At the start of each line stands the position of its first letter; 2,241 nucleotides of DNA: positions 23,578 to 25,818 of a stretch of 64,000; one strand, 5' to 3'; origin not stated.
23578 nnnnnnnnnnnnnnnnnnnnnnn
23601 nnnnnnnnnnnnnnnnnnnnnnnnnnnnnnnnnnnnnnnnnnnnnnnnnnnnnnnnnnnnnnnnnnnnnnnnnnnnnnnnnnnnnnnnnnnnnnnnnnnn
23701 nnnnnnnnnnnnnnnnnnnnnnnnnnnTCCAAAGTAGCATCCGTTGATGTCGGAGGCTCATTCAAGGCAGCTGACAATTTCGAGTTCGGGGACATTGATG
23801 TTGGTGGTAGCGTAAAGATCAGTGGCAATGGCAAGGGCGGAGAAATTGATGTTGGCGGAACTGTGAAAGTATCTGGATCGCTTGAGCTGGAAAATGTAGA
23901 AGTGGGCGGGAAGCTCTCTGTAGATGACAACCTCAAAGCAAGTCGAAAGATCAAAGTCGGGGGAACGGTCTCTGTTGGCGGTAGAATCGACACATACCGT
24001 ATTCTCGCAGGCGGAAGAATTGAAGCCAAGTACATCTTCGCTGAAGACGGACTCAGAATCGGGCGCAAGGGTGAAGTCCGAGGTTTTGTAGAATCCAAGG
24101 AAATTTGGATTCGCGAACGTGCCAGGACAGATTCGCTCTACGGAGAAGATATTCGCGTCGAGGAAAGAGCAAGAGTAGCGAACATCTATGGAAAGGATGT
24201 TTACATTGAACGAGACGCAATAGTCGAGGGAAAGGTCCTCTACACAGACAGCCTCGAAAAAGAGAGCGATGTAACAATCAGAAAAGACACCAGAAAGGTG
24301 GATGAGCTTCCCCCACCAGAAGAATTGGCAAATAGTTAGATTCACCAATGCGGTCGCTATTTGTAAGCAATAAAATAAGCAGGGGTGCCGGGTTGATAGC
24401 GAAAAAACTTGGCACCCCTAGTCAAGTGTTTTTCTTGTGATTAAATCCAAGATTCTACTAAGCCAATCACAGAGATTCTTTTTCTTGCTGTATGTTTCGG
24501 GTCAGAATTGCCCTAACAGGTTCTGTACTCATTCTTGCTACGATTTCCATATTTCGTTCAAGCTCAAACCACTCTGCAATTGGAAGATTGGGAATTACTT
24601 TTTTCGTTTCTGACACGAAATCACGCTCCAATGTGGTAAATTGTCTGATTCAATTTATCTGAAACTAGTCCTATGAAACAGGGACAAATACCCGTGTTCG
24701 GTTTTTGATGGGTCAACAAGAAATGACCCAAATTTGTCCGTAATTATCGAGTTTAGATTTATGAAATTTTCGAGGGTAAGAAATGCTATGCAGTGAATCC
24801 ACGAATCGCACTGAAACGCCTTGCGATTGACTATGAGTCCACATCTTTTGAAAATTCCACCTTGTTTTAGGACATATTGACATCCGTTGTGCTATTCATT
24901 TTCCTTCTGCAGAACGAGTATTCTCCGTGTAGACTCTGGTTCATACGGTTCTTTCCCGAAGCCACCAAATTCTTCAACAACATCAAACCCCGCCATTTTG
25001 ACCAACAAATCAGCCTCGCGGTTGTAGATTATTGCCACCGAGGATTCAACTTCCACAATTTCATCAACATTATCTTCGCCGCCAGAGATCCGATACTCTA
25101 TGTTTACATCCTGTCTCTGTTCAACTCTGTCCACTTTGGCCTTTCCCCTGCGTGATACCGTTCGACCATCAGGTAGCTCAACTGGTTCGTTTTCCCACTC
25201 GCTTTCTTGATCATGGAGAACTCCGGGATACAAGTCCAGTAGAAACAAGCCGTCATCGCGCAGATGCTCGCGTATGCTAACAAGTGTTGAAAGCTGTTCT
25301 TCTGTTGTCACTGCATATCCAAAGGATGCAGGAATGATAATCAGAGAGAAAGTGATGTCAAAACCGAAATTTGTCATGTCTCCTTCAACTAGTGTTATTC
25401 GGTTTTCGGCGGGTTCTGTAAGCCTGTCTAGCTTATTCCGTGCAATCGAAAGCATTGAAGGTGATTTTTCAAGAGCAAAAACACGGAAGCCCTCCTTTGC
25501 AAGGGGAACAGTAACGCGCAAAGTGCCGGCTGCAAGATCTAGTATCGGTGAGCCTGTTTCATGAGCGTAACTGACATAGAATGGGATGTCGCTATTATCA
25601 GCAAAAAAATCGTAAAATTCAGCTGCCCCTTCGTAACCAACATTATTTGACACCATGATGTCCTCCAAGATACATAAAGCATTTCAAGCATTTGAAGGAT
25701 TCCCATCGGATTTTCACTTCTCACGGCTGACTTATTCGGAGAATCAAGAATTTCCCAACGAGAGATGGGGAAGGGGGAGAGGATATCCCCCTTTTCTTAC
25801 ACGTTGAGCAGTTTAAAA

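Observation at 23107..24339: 410-aa bactofilin-like beta-helix repeat protein (about 2-3x the canonical bactofilin domain length)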

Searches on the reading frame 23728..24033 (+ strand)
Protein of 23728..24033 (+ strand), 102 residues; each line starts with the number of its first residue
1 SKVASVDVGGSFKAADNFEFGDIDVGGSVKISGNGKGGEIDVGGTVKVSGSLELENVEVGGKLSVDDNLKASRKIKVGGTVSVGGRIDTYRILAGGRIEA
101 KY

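Call 32: search_protein_families(library=pfam, proteins=[window:23728-24033:+], max_evalue=1)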
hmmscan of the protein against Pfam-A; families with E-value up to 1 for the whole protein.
seq(102 aa): 5 families
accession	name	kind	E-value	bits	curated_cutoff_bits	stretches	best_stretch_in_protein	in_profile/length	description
PF18886.6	DUF5649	-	0.00029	21.5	25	2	14-54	8-45/68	Repeats of unknown function (DUF5649)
PF04519.19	Bactofilin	-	0.00041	21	27.9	1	21-92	11-85/98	Polymer-forming cytoskeletal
PF03961.19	FapA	-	0.00063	19.9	31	1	18-101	11-80/272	Flagellar Assembly Protein A beta solenoid domain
PF09099.16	Qn_am_d_aIII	-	0.35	11.7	22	1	28-81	19-73/82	Quinohemoprotein amine dehydrogenase, alpha subunit domain III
PF20597.4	pAdhesive_15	-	0.51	10.6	23.8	1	17-84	15-85/254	Putative Ice-binding-like adhesive domain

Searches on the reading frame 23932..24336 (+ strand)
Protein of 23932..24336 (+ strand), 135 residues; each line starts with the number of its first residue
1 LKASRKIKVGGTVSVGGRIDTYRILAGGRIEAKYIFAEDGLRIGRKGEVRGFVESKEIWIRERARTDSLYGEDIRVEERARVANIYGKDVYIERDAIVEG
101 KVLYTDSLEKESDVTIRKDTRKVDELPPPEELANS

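Call 32: search_protein_families(library=pfam, proteins=[window:23932-24336:+], max_evalue=1)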
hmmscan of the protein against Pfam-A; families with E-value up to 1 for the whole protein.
seq(135 aa): 3 families
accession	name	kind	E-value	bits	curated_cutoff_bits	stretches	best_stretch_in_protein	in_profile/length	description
PF04519.19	Bactofilin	-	9.2e-08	32.7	27.9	2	2-66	30-93/98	Polymer-forming cytoskeletal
PF03657.19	UPF0113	-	0.028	15.1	23.8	0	58-78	2-22/73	UPF0113 PUA domain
PF03961.19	FapA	-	0.044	13.8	31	1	6-106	33-128/272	Flagellar Assembly Protein A beta solenoid domain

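Call 85: search_solved_structures(query=A5, max_evalue=10, show_alignments=4)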
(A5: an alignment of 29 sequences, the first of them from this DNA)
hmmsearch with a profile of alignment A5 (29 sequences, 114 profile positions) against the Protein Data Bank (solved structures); distinct sequences matched with E-value up to 10: 11.
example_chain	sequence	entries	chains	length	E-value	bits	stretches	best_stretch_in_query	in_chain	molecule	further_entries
2n3d_A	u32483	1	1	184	0.0069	19.9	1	25-108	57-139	Bactofilin A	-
6ria_A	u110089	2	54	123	0.17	15.4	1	3-81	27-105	bactofilin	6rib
7oa7_A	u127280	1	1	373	0.67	13.5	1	48-94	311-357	PilC minor pilin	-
1bet_A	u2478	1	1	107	0.68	13.5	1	39-83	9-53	BETA-NERVE GROWTH FACTOR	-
1btg_A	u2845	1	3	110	0.71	13.4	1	39-83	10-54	BETA NERVE GROWTH FACTOR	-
6caj_J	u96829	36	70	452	0.77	13.3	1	12-82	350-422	Translation initiation factor eIF-2B subunit gamma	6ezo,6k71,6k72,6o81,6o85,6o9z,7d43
9y3p_I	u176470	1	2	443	0.78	13.3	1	12-82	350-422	Translation initiation factor eIF2B subunit gamma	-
1sgf_B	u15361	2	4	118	0.79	13.2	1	39-83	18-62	NERVE GROWTH FACTOR | Beta-nerve growth factor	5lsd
4eax_A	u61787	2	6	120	0.81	13.2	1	39-83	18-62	Beta-nerve growth factor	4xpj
6ffy_B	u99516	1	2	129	0.91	13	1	39-82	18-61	Beta-nerve growth factor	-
5b04_I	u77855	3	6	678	1.8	12.1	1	21-82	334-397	Probable translation initiation factor eIF-2B subunit epsilon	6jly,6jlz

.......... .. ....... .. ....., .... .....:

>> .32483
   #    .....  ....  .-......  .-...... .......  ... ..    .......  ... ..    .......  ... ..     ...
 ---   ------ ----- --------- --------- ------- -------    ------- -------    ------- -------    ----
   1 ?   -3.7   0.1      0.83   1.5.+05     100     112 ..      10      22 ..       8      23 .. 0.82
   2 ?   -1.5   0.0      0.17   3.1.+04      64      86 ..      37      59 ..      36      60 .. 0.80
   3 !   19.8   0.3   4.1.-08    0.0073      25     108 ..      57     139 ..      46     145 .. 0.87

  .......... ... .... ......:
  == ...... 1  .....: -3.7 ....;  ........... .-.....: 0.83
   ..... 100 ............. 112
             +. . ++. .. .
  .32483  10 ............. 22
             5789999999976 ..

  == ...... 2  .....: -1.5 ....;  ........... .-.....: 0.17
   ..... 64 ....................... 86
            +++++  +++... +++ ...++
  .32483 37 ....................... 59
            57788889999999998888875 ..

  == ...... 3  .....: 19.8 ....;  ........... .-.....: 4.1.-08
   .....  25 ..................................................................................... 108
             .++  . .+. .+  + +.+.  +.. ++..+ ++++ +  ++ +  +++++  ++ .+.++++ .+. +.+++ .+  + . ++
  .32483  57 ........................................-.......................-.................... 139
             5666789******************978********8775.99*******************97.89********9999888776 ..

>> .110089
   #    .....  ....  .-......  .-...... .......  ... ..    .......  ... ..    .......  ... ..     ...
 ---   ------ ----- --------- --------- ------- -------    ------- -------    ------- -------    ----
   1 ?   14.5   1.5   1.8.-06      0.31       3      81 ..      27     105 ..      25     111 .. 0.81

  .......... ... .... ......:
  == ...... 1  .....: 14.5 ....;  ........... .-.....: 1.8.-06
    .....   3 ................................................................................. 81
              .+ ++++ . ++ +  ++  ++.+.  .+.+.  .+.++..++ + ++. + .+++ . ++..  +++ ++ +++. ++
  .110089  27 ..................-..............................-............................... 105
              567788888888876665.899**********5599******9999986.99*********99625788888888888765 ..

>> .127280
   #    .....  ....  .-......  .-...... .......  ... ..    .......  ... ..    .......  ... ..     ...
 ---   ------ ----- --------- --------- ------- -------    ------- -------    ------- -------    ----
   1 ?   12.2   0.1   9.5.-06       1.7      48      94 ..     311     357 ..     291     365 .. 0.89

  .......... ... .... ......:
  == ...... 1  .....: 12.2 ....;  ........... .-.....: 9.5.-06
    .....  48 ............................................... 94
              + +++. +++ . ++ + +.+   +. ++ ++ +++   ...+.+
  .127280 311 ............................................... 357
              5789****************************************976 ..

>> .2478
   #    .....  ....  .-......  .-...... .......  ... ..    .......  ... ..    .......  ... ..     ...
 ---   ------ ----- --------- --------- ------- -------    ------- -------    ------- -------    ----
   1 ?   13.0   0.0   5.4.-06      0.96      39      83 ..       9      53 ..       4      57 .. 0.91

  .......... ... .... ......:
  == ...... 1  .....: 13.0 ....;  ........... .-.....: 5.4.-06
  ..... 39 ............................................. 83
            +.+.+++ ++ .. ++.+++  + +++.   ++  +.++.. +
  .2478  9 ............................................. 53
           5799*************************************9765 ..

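Call 86: search_protein_families(library=pfam, alignment_id=A5, max_evalue=0.01)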
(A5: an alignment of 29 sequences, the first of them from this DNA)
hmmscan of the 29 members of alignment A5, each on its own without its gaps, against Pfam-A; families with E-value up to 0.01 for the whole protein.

A. member 1, seq(118 aa): 1 family
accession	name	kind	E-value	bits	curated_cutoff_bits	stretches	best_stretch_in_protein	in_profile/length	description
PF04519.19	Bactofilin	-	0.00059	20.5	27.9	1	11-85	23-97/98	Polymer-forming cytoskeletal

B. families by the number of members that match (of 29 scanned): 2 families
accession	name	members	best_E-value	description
PF04519.19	Bactofilin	20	3.7e-09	Polymer-forming cytoskeletal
PF25084.1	LbH_EIF2B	1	5.5e-05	EIF2B subunit epsilon LbH domain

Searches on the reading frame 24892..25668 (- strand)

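Call 3: search_protein_families(library=pfam, proteins=[window:24892-25668:-], max_evalue=1)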
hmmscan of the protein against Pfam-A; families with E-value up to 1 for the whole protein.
window:24892-25668:- (258 aa): 8 families
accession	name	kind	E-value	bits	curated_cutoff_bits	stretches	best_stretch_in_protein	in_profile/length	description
PF13649.12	Methyltransf_25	-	2.4e-11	44.6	27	1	42-140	1-97/97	Methyltransferase domain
PF08242.18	Methyltransf_12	-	2.1e-08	35.2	30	1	43-142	1-98/98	Methyltransferase domain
PF08241.18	Methyltransf_11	-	5.5e-07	30.6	21.2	1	43-143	1-94/95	Methyltransferase domain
PF13847.12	Methyltransf_31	-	3.5e-05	24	27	1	38-182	3-140/145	Methyltransferase domain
PF00398.26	RrnaAD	-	0.00067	19.3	24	1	40-104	32-91/263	Ribosomal RNA adenine dimethylase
PF01209.24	Ubie_methyltran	-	0.00093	19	20.1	1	35-132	44-139/233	ubiE/COQ5 methyltransferase family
PF13489.12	Methyltransf_23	-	0.041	14.1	27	1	36-162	20-133/164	Methyltransferase domain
PF05185.22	PRMT5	-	0.15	12.4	22.9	1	58-111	89-139/171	PRMT5 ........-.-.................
